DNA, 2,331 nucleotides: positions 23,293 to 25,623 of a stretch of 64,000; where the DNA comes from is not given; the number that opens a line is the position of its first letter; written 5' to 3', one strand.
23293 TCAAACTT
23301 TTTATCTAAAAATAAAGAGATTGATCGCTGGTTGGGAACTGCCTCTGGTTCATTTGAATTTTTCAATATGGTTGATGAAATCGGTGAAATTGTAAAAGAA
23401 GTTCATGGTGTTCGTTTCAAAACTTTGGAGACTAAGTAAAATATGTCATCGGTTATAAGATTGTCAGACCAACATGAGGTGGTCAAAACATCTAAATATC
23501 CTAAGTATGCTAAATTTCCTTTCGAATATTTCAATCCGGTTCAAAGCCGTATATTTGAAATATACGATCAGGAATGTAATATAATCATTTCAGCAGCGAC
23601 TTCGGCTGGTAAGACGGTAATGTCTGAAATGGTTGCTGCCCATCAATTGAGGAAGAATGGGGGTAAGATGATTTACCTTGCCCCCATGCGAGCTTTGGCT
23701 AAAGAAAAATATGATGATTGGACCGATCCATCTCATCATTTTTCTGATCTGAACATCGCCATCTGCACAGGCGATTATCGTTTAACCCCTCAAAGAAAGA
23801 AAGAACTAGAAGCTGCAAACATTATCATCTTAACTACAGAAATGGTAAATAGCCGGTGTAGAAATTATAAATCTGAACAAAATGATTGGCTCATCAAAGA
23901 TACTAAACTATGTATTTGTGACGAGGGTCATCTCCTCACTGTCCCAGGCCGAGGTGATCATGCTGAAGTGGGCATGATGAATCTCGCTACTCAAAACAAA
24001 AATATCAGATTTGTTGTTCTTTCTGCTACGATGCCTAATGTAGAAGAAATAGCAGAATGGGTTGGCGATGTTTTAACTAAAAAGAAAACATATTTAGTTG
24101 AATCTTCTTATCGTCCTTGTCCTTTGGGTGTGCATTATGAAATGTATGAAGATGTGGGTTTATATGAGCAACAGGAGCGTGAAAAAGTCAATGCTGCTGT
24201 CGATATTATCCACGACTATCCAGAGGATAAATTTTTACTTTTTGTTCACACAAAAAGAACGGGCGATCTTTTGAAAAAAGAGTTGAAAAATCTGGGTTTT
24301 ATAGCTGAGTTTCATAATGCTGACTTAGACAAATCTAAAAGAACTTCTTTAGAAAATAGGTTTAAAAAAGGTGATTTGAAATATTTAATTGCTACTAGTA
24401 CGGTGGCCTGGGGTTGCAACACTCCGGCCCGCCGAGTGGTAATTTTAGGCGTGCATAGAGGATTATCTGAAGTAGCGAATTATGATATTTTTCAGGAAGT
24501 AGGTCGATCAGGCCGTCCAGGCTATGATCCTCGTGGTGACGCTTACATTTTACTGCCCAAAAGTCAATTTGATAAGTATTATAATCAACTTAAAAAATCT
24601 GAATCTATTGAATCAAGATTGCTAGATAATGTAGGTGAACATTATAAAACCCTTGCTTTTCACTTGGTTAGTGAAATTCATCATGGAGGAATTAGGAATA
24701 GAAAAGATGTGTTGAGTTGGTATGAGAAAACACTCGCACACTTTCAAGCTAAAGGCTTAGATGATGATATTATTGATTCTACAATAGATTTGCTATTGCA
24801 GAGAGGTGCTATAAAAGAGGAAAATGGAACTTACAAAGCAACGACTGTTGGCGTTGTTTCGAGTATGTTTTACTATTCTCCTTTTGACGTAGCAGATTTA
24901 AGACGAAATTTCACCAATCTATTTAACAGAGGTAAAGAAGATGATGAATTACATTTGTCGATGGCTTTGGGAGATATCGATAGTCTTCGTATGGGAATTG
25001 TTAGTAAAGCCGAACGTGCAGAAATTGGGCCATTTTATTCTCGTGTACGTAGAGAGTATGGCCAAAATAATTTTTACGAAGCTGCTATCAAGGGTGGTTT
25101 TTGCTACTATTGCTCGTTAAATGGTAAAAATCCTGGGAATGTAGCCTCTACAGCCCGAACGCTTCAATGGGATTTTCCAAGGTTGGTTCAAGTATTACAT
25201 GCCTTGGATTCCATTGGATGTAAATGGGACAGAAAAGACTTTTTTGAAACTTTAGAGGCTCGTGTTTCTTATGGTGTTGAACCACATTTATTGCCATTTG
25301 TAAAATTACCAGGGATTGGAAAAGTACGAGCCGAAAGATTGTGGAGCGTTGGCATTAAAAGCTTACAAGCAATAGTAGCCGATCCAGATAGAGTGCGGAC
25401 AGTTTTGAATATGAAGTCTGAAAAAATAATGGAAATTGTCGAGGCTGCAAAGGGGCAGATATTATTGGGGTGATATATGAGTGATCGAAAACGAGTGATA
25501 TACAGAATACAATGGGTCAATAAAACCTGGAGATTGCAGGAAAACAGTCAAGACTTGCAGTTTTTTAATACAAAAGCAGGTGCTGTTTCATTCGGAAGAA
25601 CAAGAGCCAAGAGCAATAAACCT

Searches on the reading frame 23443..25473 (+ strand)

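Call 9: search_protein_families(library=phrogs, proteins=[window:23443-25473:+], max_evalue=0.001)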
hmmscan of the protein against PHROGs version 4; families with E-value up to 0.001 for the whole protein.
window:23443-25473:+ (676 aa): 6 families
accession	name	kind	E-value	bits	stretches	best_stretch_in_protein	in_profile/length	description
phrog_6819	-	DNA, RNA and nucleotide metabolism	5.5e-58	197.9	2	28-484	20-462/645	Holliday junction branch migration helicase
phrog_16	-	DNA, RNA and nucleotide metabolism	2.2e-26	93.4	1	43-382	289-609/986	DNA helicase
phrog_35989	-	unknown function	8.4e-13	48.3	2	289-426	447-586/860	-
phrog_31517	-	unknown function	7.7e-11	41.4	1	46-246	325-518/1191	-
phrog_62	-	DNA, RNA and nucleotide metabolism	2.2e-07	29.7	1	242-321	984-1062/1881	DNA helicase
phrog_2488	-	DNA, RNA and nucleotide metabolism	2.7e-07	30.7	0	184-328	347-492/579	DNA helicase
